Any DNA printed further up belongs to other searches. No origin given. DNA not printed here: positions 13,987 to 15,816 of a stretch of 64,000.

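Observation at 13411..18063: hpnC-hpnD-hpnE translationally coupled to a dehydrogenase / FGGY kinase / class-II aldolase trio not in the canonical hpn set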

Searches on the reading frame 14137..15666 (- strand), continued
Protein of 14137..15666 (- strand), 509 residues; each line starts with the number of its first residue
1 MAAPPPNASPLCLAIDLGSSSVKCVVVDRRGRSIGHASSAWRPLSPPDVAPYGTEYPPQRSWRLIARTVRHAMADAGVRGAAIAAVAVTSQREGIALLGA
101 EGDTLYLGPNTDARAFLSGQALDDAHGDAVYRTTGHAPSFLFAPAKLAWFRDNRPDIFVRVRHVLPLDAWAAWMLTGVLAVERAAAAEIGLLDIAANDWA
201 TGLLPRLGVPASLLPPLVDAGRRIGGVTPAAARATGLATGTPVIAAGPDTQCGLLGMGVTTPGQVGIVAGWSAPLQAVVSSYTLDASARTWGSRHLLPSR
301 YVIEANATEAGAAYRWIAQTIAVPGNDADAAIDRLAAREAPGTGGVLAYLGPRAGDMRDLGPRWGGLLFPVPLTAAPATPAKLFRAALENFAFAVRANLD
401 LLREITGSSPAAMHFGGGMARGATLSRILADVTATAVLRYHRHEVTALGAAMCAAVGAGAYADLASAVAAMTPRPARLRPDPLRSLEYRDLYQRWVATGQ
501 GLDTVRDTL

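Call 30: search_protein_families(library=pfam, proteins=[L024:12582-13544:+, L024:13583-14482:+, L024:14611-16071:+, L024:16074-16847:+, L026:8025-8804:+, L029:11690-12913:+, L010:2785-3855:+, L010:8549-9007:+, L013:7291-8331:+, L079:12334-13710:+], max_evalue=0.001)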
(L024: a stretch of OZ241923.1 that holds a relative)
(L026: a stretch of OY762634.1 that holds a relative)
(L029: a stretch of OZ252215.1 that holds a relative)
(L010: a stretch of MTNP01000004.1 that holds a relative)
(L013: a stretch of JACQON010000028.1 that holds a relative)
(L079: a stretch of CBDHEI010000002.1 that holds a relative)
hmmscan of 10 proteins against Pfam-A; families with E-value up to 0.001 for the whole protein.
L024:12582-13544:+ (320 aa): 7 families
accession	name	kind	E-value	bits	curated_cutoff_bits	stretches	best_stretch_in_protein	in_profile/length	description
PF01370.27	Epimerase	-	2.5e-29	102.8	20.9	1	8-231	1-240/240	NAD dependent epimerase/dehydratase family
PF01073.25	3Beta_HSD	-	3.7e-16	59.4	22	1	9-186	1-191/280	3-beta hydroxysteroid dehydrogenase/isomerase family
PF07993.18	NAD_binding_4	-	1e-11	44.9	20.1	1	67-178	86-209/258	Male sterility protein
PF16363.11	GDP_Man_Dehyd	-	1.1e-11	45.3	27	1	10-245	2-262/332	GDP-mannose 4,6 dehydratase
PF04321.23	RmlD_sub_bind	-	5.8e-10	39.2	27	1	7-189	2-164/287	RmlD substrate binding domain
PF13460.12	NAD_binding_10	-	1.8e-07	31.6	27.2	1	12-158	1-133/184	NAD(P)H-binding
PF02719.21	Polysacc_synt_2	-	0.00047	19.9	20.2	0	8-117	1-128/293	Polysaccharide biosynthesis protein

L024:13583-14482:+ (299 aa): 1 family
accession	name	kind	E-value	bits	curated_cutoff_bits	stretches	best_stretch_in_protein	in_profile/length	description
PF01156.24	IU_nuc_hydro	-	9.4e-82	275.4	34.2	1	4-288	2-294/297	Inosine-uridine preferring nucleoside hydrolase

L024:14611-16071:+ (486 aa): 2 families
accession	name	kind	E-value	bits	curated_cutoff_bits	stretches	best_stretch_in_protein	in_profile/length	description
PF01458.23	SUFBD_core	-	2.7e-78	263.1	27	1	215-457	1-232/232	SUF system FeS cluster assembly, SufBD core domain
PF19295.5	SufBD_N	-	8.2e-11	42.3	23.5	1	150-207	109-166/172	SufBD protein N-terminal region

L024:16074-16847:+ (257 aa): 4 families
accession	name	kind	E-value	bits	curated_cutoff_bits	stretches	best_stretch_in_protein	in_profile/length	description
PF00005.33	ABC_tran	-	1.2e-24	87.9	25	1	25-180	1-135/137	ABC transporter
PF02463.25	SMC_N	-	3.3e-06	27.1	40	0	36-53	25-42/220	RecF/RecN/SMC N terminal domain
PF13238.12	AAA_18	-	0.00017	22.5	29.4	1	40-82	3-45/128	AAA domain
PF13304.12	AAA_21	-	0.0003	21.4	27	0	38-55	2-19/304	AAA domain, putative AbiEii toxin, Type IV TA system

L026:8025-8804:+ (259 aa): 1 family
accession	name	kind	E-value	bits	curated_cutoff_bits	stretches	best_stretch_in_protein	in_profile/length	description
PF01048.26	PNP_UDP_1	-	6.5e-11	42.5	25.1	1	40-194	43-203/233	Phosphorylase superfamily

L029:11690-12913:+ (407 aa): 1 family
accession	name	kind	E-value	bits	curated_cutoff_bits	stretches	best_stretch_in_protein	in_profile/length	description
PF02515.22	CoA_transf_3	-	1e-105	354.3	23.3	1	9-382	1-366/366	CoA-transferase family III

L010:2785-3855:+ (356 aa): 4 families
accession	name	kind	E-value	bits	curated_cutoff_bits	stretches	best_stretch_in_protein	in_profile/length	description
PF01070.24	FMN_dh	-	7.8e-24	84.8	24.9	2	186-347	207-346/350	FMN-dependent dehydrogenase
PF01645.23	Glu_synthase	-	3.6e-08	33.4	20.4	1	195-306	200-306/369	Conserved region in glutamate synthase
PF00478.31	IMPDH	-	4.3e-05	23.1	25.6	0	273-303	205-235/345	IMP dehydrogenase / GMP reductase domain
PF01180.27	DHO_dh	-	0.00023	20.9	27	1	242-325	209-290/291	Dihydroorotate dehydrogenase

L010:8549-9007:+ (152 aa): 1 family
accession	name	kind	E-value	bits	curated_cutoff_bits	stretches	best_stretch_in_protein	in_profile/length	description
PF01976.22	DUF116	-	5.6e-28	97.8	25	1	6-140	29-153/155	Protein of unknown function DUF116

L013:7291-8331:+ (346 aa): 1 family
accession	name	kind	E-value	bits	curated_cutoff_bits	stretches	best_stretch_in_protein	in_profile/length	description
PF00494.24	SQS_PSY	-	3.1e-39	135.7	26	1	27-316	2-256/263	Squalene/phytoene synthase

L079:12334-13710:+ (458 aa): 2 families
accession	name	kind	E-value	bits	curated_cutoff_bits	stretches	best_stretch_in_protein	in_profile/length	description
PF13701.12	DDE_Tnp_1_4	-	2.2e-127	425.4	34.7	1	21-454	3-434/435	Transposase DDE domain group 1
PF01609.27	DDE_Tnp_1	-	2e-22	80.4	23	1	160-390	3-200/200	Transposase DDE domain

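Call 31: search_protein_families(library=pfam, proteins=[L034:3004-4191:-, L034:4188-5291:-, L034:5310-5753:-, L034:5786-6421:-, L034:6423-6833:-, L034:11601-11930:+, L026:13882-14784:+, L057:13966-15417:+, L050:13800-15344:+, L050:15344-16096:+], max_evalue=0.001)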
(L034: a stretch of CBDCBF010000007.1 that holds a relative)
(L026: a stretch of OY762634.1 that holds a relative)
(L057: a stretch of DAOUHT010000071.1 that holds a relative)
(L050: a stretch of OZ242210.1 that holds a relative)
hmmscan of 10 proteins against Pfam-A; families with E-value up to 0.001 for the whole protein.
L034:3004-4191:- (395 aa): 1 family
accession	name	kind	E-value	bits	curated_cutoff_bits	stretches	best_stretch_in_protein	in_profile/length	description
PF00146.26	NADHdh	-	1.7e-107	359.6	27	1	34-332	4-298/298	NADH dehydrogenase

L034:4188-5291:- (367 aa): 2 families
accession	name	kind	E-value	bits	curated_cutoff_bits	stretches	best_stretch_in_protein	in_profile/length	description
PF00346.24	Complex1_49kDa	-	1.4e-96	323.1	24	2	121-290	1-169/271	Respiratory-chain NADH dehydrogenase, 49 Kd subunit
PF00374.24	NiFeSe_Hases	-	2.1e-05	24.1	25.8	1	46-113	1-68/508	Nickel-dependent hydrogenase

L034:5310-5753:- (147 aa): 1 family
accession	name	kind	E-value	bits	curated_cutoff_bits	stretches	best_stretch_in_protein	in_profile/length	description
PF00329.25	Complex1_30kDa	-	1.6e-40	138.9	22.5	1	30-145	1-118/124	Respiratory-chain NADH dehydrogenase, 30 Kd subunit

L034:5786-6421:- (211 aa): 1 family
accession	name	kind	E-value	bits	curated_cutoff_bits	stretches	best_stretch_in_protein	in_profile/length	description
PF01058.29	Oxidored_q6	-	4e-28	98.2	27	1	83-193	1-128/128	NADH ubiquinone oxidoreductase, 20 Kd subunit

L034:6423-6833:- (136 aa): 1 family
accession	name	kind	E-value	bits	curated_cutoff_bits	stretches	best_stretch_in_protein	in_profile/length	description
PF00507.24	Oxidored_q4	-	4.4e-31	107.4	23.3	1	41-135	9-99/99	NADH-ubiquinone/plastoquinone oxidoreductase, chain 3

L034:11601-11930:+ (109 aa): 0 families

L026:13882-14784:+ (300 aa): 1 family
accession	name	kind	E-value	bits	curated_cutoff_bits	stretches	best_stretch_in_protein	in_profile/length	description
PF01156.24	IU_nuc_hydro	-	7.7e-80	269.2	34.2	1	4-288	1-295/297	Inosine-uridine preferring nucleoside hydrolase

L057:13966-15417:+ (483 aa): 2 families
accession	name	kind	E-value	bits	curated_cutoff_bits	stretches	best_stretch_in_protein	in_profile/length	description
PF01458.23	SUFBD_core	-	2.5e-79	266.4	27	1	212-454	1-232/232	SUF system FeS cluster assembly, SufBD core domain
PF19295.5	SufBD_N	-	1.2e-10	41.7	23.5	1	142-204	104-166/172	SufBD protein N-terminal region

L050:13800-15344:+ (514 aa): 2 families
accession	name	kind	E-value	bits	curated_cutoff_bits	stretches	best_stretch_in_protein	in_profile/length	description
PF01458.23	SUFBD_core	-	2.5e-79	266.5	27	1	243-485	1-232/232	SUF system FeS cluster assembly, SufBD core domain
PF19295.5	SufBD_N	-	6.1e-11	42.7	23.5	1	173-235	104-166/172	SufBD protein N-terminal region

L050:15344-16096:+ (250 aa): 4 families
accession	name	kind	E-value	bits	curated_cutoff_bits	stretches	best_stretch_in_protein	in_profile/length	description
PF00005.33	ABC_tran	-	1.2e-19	71.7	25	1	17-171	1-134/137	ABC transporter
PF13304.12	AAA_21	-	1e-06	29.5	27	0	30-47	2-19/304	AAA domain, putative AbiEii toxin, Type IV TA system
PF02463.25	SMC_N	-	3e-06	27.3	40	0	27-44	24-41/220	RecF/RecN/SMC N terminal domain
PF13555.12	AAA_29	-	0.00064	19.9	27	0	20-43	15-38/61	P-loop containing region of AAA domain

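Call 32: search_solved_structures(query=window:14137-15666:-, max_evalue=1e-10)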
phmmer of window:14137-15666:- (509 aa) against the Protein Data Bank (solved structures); distinct sequences matched with E-value up to 1e-10: 33.
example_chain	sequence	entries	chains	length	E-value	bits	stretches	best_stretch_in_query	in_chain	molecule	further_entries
5ya0_A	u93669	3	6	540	9.9e-68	232.3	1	12-500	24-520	Autoinducer-2 kinase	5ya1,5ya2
3ifr_A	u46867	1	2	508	3.3e-29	105.2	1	13-496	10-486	Carbohydrate kinase, FGGY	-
2itm_A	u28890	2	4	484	4.8e-28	101.4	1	13-488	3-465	Xylulose kinase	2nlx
5vm1_A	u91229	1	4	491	2.3e-25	92.6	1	11-498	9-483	Xylulokinase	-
3d7e_O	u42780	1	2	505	1.5e-24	89.9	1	12-496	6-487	Glycerol kinase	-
3h3n_X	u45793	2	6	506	1.9e-24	89.6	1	12-496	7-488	Glycerol kinase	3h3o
3flc_O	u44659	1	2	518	1.9e-24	89.5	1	12-496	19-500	Glycerol kinase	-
3h45_X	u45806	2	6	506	3.7e-24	88.6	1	12-496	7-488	Glycerol kinase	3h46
1r59_O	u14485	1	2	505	4.6e-24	88.3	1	12-496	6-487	Glycerol kinase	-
1xup_O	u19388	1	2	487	8.9e-24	87.3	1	13-495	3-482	Glycerol kinase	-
6k78_B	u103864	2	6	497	1.1e-23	87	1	12-471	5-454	Glycerol kinase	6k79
2zf5_O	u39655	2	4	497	1.1e-23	87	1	12-471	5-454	Glycerol kinase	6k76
6k78_A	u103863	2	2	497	1.5e-23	86.6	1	12-471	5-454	Glycerol kinase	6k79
3wxi_A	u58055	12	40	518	8e-23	84.2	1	14-471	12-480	Glycerol kinase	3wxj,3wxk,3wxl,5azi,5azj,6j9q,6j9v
5gn5_A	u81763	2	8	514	9.5e-23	83.9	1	14-471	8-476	Glycerol kinase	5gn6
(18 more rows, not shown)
